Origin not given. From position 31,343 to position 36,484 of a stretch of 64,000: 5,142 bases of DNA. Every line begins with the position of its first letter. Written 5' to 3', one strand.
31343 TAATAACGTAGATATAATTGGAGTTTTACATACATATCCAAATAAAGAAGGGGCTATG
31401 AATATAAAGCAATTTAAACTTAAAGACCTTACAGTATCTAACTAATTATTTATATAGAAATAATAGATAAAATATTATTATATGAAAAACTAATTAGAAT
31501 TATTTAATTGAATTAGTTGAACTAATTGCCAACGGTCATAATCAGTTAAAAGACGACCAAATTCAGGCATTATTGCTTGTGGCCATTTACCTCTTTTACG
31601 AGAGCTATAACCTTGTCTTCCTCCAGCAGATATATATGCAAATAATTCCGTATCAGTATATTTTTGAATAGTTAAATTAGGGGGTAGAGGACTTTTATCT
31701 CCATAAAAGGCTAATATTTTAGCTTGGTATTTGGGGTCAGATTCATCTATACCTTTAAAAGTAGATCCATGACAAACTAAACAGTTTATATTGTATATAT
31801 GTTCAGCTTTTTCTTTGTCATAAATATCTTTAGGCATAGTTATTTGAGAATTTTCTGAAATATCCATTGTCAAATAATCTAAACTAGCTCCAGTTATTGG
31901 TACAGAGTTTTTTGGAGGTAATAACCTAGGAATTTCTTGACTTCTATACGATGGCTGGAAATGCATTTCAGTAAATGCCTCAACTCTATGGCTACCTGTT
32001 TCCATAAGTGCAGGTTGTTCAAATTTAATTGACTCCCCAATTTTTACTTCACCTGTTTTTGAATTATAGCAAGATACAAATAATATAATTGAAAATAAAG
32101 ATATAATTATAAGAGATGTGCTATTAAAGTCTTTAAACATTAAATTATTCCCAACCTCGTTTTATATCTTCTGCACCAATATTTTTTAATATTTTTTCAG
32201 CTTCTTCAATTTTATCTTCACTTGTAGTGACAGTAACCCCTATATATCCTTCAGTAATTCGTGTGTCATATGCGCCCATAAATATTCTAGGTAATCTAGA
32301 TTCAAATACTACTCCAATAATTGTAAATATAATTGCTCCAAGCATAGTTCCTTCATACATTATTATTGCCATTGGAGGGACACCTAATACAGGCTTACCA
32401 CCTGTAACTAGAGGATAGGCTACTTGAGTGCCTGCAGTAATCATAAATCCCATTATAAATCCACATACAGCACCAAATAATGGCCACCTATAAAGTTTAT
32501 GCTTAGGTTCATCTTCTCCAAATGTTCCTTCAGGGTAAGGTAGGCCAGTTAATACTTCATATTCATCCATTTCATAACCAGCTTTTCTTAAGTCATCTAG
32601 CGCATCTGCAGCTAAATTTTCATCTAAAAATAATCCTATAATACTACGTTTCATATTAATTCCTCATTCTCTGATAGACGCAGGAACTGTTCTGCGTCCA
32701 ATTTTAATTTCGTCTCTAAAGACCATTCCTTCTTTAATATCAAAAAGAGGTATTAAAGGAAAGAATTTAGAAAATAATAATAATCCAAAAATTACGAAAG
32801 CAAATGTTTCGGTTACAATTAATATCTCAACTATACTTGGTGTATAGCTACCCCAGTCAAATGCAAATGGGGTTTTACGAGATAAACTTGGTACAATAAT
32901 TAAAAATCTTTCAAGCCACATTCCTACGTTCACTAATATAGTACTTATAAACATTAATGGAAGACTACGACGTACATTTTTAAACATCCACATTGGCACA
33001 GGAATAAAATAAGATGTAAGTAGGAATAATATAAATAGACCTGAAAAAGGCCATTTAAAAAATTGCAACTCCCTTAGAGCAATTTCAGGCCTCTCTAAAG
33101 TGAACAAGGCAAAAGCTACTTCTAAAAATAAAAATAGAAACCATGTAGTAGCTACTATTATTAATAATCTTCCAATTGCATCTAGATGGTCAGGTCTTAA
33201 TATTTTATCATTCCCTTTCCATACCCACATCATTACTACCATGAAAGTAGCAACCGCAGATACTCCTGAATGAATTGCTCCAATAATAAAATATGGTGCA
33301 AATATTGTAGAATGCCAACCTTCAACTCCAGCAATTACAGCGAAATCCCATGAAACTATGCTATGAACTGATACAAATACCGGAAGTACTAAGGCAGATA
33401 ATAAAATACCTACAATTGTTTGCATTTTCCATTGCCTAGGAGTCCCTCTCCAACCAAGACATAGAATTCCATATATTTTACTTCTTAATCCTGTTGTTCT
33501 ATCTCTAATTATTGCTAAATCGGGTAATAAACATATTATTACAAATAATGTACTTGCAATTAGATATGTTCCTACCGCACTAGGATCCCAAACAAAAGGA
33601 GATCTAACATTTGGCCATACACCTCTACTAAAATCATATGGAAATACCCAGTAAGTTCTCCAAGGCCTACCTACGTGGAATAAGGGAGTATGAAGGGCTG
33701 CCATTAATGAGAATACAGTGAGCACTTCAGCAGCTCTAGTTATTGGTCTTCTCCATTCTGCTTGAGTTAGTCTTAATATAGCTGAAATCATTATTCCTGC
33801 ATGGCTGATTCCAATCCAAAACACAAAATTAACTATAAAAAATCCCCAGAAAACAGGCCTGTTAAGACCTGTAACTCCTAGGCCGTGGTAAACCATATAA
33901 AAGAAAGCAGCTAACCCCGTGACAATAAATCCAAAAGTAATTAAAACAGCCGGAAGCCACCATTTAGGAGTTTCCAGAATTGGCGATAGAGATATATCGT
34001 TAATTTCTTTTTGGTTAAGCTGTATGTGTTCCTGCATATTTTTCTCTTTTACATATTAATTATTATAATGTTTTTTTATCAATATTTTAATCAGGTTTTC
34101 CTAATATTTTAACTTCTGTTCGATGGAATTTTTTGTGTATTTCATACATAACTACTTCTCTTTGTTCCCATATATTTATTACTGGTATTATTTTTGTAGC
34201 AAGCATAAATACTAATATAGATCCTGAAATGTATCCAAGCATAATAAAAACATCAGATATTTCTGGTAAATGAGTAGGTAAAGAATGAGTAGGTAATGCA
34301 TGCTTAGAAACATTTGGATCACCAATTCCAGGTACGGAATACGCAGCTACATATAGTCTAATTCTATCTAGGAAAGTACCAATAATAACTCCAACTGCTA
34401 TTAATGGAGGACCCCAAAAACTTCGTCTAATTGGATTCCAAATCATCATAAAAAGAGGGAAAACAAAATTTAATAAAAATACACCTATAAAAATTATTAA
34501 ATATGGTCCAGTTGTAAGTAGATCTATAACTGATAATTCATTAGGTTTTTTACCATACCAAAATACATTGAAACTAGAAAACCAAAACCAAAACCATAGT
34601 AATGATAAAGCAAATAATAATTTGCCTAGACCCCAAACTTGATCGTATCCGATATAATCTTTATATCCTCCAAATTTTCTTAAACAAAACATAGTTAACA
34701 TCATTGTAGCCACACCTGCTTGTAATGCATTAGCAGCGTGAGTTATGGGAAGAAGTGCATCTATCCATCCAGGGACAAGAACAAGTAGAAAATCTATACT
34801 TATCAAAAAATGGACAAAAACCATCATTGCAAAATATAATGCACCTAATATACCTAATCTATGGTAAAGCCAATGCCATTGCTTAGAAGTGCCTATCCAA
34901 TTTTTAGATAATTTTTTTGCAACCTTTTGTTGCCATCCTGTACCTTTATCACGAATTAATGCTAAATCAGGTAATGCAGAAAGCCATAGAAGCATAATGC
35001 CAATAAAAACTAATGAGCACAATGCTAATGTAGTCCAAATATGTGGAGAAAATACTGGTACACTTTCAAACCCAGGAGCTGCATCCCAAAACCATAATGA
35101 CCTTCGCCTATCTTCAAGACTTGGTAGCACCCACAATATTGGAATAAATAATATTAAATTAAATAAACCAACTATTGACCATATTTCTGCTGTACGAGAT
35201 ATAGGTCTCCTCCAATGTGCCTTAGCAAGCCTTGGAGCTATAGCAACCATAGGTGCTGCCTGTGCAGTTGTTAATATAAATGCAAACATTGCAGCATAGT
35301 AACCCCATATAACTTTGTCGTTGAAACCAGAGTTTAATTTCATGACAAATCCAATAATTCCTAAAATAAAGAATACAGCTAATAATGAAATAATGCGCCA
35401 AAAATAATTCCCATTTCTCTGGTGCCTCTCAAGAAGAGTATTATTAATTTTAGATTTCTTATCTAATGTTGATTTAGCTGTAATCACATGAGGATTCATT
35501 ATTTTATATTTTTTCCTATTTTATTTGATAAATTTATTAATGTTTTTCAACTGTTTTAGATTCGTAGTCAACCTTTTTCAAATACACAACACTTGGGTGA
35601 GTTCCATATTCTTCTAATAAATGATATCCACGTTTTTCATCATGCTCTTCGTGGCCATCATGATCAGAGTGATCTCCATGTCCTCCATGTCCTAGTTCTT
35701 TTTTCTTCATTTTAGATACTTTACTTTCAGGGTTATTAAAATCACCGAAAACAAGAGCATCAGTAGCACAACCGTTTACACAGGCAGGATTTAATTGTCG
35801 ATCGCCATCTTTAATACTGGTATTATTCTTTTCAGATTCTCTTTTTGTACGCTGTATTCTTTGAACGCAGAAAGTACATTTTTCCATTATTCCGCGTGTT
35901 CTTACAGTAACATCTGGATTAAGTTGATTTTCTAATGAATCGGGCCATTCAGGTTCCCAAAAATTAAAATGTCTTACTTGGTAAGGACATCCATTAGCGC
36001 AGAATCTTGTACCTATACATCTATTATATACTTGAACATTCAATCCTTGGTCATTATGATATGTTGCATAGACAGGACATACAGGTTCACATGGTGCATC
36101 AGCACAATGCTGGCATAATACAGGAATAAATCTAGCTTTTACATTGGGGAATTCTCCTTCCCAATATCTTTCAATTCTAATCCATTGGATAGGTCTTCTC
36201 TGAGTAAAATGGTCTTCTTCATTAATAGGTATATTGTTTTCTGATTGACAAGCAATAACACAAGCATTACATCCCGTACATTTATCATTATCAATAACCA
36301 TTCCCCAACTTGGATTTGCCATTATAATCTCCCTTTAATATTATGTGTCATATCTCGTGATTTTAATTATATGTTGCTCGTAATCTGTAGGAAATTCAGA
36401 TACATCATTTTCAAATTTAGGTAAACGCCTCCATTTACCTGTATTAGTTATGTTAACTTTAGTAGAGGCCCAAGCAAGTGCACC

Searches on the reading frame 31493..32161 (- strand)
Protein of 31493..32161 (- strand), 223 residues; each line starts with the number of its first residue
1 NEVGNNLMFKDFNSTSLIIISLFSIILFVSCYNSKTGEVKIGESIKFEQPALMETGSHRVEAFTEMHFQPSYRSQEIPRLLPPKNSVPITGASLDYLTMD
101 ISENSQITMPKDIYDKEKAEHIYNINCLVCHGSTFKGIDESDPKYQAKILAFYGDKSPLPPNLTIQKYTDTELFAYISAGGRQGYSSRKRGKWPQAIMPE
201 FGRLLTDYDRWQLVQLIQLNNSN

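Call 82: search_protein_families(library=pfam, proteins=[window:31493-32161:-], max_evalue=0.00001)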
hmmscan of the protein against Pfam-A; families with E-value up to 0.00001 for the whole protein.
window:31493-32161:- (223 aa): 2 families
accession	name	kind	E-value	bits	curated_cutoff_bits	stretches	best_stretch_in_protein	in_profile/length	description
PF13442.11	Cytochrome_CBB3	-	7.3e-06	26.7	27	0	117-215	4-66/68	Cytochrome C oxidase, cbb3-type, subunit III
PF00034.26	Cytochrom_C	-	8.3e-06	27.5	21.3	0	118-217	3-86/90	Cytochrome c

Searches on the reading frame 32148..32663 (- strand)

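Call 82: search_protein_families(library=pfam, proteins=[window:32148-32663:-], max_evalue=0.00001)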
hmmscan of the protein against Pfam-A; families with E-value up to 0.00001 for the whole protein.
window:32148-32663:- (172 aa): 1 family
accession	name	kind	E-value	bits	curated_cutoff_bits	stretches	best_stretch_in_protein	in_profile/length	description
PF11821.13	ActD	-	3.5e-29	102.1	25.7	1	7-168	2-169/170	Alternative complex III, ActD subunit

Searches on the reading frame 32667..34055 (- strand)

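Call 82: search_protein_families(library=pfam, proteins=[window:32667-34055:-], max_evalue=0.00001)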
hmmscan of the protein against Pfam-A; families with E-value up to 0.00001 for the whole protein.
window:32667-34055:- (463 aa): 1 family
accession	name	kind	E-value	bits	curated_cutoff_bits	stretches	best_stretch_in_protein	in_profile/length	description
PF03916.19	NrfD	-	1e-21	78.3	25.8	1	61-391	2-309/313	Polysulphide reductase, NrfD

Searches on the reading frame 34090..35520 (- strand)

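Call 82: search_protein_families(library=pfam, proteins=[window:34090-35520:-], max_evalue=0.00001)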
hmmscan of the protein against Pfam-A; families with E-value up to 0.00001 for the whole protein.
window:34090-35520:- (477 aa): 1 family
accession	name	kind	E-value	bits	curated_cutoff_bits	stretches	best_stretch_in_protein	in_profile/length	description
PF03916.19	NrfD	-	9.7e-09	35.7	25.8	1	67-395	6-310/313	Polysulphide reductase, NrfD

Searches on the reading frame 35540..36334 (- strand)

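Call 82: search_protein_families(library=pfam, proteins=[window:35540-36334:-], max_evalue=0.00001)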
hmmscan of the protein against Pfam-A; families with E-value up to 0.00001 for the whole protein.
window:35540-36334:- (265 aa): 4 families
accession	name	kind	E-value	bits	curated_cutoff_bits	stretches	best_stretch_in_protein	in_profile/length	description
PF12838.12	Fer4_7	-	2.2e-12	47.7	27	1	18-88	1-50/52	4Fe-4S dicluster domain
PF13247.11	Fer4_11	-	5.9e-12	46.1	26.2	1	66-124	2-62/100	4Fe-4S dicluster domain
PF13237.11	Fer4_10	-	7.1e-07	29.5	25.5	0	12-35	2-26/53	4Fe-4S dicluster domain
PF12837.12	Fer4_6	-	1.6e-06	28.2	25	0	13-29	3-19/24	4Fe-4S binding domain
